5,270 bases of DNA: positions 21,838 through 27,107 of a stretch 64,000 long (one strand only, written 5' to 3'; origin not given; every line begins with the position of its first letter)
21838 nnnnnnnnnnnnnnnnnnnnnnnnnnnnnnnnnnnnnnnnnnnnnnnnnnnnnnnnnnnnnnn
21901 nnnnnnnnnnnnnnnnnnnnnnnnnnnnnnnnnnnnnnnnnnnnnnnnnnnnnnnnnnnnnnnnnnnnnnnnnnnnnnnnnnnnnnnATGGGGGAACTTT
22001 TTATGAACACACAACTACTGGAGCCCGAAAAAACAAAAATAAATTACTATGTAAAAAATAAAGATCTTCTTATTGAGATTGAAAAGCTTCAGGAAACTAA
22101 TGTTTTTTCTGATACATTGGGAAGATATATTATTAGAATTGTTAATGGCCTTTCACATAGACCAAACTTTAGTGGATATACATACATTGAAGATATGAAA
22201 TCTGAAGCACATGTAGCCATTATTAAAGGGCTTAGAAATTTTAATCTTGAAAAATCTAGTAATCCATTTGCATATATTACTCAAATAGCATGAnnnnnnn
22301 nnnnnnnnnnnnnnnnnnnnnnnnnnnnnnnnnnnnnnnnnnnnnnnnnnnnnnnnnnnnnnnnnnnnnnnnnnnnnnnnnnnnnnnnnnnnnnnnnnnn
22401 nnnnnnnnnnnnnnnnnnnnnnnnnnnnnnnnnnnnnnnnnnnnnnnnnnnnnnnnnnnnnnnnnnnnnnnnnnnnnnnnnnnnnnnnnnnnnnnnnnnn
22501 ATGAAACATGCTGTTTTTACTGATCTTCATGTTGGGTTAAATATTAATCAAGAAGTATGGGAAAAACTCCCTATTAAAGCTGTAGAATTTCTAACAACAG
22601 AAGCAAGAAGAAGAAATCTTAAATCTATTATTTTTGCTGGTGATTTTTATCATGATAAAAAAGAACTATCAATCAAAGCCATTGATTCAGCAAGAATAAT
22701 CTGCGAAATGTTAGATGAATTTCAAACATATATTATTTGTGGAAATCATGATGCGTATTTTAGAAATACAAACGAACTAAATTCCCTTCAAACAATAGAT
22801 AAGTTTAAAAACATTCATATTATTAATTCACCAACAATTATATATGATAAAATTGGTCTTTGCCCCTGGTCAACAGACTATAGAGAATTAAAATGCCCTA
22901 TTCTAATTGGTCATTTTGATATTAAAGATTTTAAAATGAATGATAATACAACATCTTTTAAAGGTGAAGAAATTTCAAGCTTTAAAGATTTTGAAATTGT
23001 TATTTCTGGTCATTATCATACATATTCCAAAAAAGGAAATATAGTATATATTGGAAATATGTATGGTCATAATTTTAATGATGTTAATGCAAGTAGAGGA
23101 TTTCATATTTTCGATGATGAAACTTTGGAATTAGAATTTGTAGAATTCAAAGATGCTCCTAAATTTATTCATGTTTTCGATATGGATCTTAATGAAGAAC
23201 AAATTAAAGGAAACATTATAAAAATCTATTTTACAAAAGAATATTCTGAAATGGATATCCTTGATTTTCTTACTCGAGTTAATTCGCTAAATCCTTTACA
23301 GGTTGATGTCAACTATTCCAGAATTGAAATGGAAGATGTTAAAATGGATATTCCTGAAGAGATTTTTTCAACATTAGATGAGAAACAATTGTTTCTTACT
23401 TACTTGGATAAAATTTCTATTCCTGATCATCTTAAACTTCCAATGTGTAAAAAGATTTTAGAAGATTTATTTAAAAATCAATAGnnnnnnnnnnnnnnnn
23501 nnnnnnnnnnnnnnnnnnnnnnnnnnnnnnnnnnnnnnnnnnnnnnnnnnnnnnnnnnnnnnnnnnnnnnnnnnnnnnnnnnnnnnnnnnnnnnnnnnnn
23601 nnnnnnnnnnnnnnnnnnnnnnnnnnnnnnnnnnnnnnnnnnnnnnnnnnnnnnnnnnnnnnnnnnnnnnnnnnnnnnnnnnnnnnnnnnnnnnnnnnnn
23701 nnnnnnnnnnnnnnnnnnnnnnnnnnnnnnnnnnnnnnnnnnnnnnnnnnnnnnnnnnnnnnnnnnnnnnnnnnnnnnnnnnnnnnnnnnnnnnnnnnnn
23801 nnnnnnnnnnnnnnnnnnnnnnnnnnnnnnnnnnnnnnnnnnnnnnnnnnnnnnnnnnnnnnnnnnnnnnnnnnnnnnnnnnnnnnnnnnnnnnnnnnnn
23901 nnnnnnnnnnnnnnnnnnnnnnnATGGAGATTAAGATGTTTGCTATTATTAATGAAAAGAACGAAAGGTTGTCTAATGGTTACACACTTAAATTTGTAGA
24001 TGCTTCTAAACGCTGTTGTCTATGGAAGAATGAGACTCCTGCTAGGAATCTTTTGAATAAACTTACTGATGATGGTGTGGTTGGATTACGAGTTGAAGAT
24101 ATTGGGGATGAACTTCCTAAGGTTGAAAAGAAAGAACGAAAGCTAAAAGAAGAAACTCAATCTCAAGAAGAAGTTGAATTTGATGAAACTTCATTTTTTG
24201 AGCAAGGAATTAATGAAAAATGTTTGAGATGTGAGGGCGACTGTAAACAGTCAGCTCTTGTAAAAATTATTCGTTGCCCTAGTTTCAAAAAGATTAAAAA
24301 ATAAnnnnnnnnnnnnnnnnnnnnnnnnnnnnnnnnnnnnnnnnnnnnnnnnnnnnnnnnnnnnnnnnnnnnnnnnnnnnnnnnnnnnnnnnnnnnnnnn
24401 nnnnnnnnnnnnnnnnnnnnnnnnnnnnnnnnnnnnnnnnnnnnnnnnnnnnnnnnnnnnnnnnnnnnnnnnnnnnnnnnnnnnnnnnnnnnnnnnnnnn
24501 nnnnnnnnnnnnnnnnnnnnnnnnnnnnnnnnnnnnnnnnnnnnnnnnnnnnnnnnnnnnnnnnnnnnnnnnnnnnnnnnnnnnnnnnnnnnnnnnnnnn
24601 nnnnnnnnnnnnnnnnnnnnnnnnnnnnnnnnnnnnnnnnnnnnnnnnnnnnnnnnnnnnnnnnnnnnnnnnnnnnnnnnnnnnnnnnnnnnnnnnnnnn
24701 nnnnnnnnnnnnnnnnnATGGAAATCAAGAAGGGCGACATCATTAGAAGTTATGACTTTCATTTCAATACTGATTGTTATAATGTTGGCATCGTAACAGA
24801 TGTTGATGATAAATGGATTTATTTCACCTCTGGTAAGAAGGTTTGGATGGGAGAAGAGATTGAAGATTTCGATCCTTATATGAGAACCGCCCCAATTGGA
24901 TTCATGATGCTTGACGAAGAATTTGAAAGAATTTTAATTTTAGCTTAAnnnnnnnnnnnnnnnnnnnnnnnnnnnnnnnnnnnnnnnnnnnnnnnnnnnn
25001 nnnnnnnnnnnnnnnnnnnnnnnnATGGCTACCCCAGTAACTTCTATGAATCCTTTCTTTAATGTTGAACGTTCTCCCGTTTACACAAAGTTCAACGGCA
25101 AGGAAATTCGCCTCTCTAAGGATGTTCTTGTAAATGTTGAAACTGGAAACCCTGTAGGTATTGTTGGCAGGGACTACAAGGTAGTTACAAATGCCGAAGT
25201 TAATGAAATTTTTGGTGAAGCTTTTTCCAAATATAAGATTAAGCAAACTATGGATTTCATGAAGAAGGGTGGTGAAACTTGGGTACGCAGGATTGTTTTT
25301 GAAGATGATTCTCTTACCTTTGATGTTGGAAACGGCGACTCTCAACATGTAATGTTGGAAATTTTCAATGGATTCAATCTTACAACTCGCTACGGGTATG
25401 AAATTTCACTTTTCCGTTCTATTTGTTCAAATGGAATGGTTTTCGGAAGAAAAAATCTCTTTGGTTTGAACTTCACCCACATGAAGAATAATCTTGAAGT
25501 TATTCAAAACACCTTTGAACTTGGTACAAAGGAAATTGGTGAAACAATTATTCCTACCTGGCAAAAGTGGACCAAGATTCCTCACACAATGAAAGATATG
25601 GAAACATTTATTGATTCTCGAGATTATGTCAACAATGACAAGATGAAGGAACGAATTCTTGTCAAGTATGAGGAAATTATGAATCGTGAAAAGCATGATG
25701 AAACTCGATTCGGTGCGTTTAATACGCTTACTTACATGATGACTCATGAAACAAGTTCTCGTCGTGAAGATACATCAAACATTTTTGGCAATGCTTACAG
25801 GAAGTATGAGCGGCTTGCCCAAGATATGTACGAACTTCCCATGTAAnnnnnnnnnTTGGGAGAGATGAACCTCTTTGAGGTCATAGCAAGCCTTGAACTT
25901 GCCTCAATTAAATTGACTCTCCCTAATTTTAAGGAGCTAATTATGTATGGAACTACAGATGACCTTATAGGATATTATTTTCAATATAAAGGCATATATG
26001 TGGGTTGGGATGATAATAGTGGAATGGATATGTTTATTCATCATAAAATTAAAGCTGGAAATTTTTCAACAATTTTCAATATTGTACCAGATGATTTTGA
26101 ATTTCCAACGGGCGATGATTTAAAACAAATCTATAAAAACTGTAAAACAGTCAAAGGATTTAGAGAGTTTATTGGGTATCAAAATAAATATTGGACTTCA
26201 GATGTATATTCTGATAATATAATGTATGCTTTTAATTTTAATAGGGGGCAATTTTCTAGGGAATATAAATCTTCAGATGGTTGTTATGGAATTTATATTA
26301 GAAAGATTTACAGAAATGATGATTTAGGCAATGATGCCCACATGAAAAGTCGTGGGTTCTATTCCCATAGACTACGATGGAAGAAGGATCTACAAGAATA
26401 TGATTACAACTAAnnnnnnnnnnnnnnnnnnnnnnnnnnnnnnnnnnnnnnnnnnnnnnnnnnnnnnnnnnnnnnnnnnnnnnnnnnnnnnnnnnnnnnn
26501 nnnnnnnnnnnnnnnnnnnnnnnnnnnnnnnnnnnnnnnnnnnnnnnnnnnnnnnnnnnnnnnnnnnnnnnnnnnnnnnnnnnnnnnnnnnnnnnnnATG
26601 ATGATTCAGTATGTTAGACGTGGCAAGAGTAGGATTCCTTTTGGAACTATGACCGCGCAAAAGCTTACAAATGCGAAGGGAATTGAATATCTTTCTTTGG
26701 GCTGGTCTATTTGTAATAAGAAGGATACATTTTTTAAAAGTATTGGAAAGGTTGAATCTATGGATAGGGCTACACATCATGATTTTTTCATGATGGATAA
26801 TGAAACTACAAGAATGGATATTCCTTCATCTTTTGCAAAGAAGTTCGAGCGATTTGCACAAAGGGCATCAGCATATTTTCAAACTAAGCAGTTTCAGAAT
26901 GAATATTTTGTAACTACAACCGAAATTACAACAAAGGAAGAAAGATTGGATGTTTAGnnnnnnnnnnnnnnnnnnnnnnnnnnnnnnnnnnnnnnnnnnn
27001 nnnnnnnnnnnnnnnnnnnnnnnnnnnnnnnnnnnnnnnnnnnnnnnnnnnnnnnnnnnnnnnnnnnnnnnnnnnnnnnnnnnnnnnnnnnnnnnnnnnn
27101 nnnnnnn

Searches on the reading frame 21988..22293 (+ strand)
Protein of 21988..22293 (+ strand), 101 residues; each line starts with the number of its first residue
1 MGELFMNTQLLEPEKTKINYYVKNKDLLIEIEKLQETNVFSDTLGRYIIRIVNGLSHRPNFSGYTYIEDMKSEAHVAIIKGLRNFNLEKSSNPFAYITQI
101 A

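Call 3: search_protein_families(library=pfam, proteins=[window:21988-22293:+], max_evalue=1)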
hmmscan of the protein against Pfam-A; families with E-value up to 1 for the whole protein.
window:21988-22293:+ (101 aa): 2 families
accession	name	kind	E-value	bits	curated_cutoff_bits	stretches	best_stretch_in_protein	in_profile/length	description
PF04542.20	Sigma70_r2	-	0.067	13.4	24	1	65-101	21-57/71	Sigma-70 region 2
PF21413.3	SHQ1-like_CS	-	0.13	12.7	27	1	4-42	47-85/93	SHQ1-like, CS domain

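Call 4: search_protein_families(library=phrogs, proteins=[window:21988-22293:+], max_evalue=0.1)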
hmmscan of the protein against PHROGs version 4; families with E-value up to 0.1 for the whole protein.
window:21988-22293:+ (101 aa): 5 families
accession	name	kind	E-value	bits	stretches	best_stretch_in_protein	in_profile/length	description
phrog_234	-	transcription regulation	1.2e-23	85.1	1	14-101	3-101/181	late sigma transcription factor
phrog_12791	-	transcription regulation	9.5e-11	42.4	1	41-99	166-233/286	sigma factor for late transcription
phrog_19643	-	transcription regulation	1.2e-06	29.3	1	16-99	45-141/255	RNA polymerase sigma factor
phrog_12780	-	transcription regulation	0.0015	19.2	1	14-99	22-119/289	RNA polymerase sigma factor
phrog_34068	-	transcription regulation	0.026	15.8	1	71-99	2-30/115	RNA polymerase sigma factor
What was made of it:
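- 21988..22500 (+): gp55-like late sigma factor (sigma region 2 type), read through an in-frame TGA (Trp) at 22291-22293; the presumed partner. phrog_234, E 1e-23 (call 4).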

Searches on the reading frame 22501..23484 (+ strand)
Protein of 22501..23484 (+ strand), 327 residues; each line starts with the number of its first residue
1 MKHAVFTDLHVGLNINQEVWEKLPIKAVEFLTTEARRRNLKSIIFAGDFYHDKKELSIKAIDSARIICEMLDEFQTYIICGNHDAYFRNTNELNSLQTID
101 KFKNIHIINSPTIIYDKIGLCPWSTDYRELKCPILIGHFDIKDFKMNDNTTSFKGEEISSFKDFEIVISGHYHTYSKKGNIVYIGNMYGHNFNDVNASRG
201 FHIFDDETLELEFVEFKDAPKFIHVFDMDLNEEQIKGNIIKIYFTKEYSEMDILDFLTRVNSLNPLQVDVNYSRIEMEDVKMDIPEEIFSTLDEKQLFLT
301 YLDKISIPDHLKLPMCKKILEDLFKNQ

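Call 3: search_protein_families(library=pfam, proteins=[window:22501-23484:+], max_evalue=1)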
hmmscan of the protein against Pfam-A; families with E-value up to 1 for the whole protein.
window:22501-23484:+ (327 aa): 2 families
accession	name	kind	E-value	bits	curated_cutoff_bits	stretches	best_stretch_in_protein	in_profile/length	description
PF00149.33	Metallophos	-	1.1e-07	33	21.5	1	1-175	1-191/191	Calcineurin-like phosphoesterase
PF12850.12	Metallophos_2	-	2.7e-05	24.7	27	1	1-175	1-119/154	Calcineurin-like phosphoesterase superfamily domain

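Call 4: search_protein_families(library=phrogs, proteins=[window:22501-23484:+], max_evalue=0.1)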
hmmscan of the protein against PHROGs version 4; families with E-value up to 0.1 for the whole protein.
window:22501-23484:+ (327 aa): 3 families
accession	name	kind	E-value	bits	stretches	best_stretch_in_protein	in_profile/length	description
phrog_100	-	DNA, RNA and nucleotide metabolism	1.8e-58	199.8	1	1-324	29-372/989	SbcD-like subunit of palindrome specific endonuclease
phrog_1649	-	other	5e-11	42.8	1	1-129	36-153/308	metallo-phosphoesterase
phrog_547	-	other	0.0028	17.8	1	42-109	75-132/245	phosphoesterase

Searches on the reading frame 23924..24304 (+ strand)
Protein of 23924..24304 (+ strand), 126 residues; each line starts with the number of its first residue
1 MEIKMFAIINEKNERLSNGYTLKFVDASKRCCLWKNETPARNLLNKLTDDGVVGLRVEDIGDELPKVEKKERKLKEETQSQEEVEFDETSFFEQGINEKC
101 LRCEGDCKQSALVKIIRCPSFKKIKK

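Call 3: search_protein_families(library=pfam, proteins=[window:23924-24304:+], max_evalue=1)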
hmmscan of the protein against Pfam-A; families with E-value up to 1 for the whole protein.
window:23924-24304:+ (126 aa): 1 family
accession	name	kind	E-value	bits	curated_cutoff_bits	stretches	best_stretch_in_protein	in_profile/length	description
PF05742.17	TANGO2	-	0.031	14.9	22.6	1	12-86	111-182/257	Transport and Golgi organisation 2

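Call 4: search_protein_families(library=phrogs, proteins=[window:23924-24304:+], max_evalue=0.1)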
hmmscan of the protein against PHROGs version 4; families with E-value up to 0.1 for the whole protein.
window:23924-24304:+ (126 aa): 1 family
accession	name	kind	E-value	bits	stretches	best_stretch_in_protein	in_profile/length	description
phrog_19389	-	unknown function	0.0082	16.6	1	13-60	11-58/250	-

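Call 92: search_protein_families(library=phrogs, proteins=[window:23924-24301:+], max_evalue=0.001)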
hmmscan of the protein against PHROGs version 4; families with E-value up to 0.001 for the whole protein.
window:23924-24301:+ (126 aa): 0 families
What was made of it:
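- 23924..24304 (+): Conserved upstream neighbour (126 aa, unknown function), probably co-transcribed; its TAA overlaps an ATG at 24304. No family hit (calls 3, 4, 92).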

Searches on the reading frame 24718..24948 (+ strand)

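Call 3: search_protein_families(library=pfam, proteins=[window:24718-24948:+], max_evalue=1)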
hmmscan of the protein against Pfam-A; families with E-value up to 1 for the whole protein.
window:24718-24948:+ (76 aa): 1 family
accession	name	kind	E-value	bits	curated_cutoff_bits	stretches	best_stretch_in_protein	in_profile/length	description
PF23874.1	Phage_Hfq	-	0.17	12.6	24.2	1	8-39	21-53/98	Hfq-like protein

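Call 4: search_protein_families(library=phrogs, proteins=[window:24718-24948:+], max_evalue=0.1)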
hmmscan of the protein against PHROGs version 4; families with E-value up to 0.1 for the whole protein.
window:24718-24948:+ (76 aa): 1 family
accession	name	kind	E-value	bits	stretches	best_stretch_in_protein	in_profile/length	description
phrog_9237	-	unknown function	0.086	14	0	19-52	35-65/83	-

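Call 92: search_protein_families(library=phrogs, proteins=[window:24718-24945:+], max_evalue=0.001)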
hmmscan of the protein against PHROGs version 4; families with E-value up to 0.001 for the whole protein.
window:24718-24945:+ (76 aa): 0 families

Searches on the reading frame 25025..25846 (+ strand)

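Call 3: search_protein_families(library=pfam, proteins=[window:25025-25846:+], max_evalue=1)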
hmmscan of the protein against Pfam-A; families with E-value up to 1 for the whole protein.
window:25025-25846:+ (273 aa): 3 families
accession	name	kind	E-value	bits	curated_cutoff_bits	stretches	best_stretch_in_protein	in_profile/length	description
PF06067.16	DUF932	-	3.4e-13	50.3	23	1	44-252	2-219/227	Domain of unknown function (DUF932)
PF08393.18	DHC_N2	-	0.015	14.6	31.9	1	147-260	35-142/403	Dynein heavy chain, N-terminal region 2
PF22758.2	Phage_cement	-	0.13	12.8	27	1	34-88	50-97/146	Structural cement protein (E217 gp24/Pam3 gp6)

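Call 4: search_protein_families(library=phrogs, proteins=[window:25025-25846:+], max_evalue=0.1)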
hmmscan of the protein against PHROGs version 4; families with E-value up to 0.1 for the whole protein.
window:25025-25846:+ (273 aa): 3 families
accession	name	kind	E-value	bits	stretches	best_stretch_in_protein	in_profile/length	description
phrog_1221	-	unknown function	1.5e-13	51.6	1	31-265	87-333/355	-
phrog_38703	-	unknown function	0.0072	17.3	1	43-148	47-152/170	-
phrog_21518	-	unknown function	0.017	15.6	1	43-160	47-164/285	-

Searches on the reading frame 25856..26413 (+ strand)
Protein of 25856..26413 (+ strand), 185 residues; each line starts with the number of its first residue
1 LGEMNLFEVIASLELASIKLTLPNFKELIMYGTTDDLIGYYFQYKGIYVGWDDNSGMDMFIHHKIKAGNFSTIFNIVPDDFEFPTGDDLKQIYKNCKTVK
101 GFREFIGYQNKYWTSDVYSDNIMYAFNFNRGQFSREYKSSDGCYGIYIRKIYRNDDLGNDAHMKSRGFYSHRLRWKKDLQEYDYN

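Call 3: search_protein_families(library=pfam, proteins=[window:25856-26413:+], max_evalue=1)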
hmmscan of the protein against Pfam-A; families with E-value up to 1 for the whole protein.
window:25856-26413:+ (185 aa): 1 family
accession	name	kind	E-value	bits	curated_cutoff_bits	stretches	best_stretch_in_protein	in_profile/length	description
PF07603.17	Lcl_C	-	0.08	13.7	34.9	1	83-141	47-110/117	Lcl C-terminal domain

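Call 4: search_protein_families(library=phrogs, proteins=[window:25856-26413:+], max_evalue=0.1)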
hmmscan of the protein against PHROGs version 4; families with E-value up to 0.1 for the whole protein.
window:25856-26413:+ (185 aa): 1 family
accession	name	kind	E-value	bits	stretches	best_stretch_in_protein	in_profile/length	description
phrog_4245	-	unknown function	0.064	13.1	1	79-139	508-568/583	-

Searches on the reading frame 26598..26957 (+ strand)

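Call 3: search_protein_families(library=pfam, proteins=[window:26598-26957:+], max_evalue=1)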
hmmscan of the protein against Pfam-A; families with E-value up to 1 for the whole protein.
window:26598-26957:+ (119 aa): 0 families

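Call 4: search_protein_families(library=phrogs, proteins=[window:26598-26957:+], max_evalue=0.1)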
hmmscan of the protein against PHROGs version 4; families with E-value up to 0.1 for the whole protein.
window:26598-26957:+ (119 aa): 1 family
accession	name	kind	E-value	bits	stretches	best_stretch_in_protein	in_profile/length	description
phrog_7261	-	unknown function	0.048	14.9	1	74-107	25-57/75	-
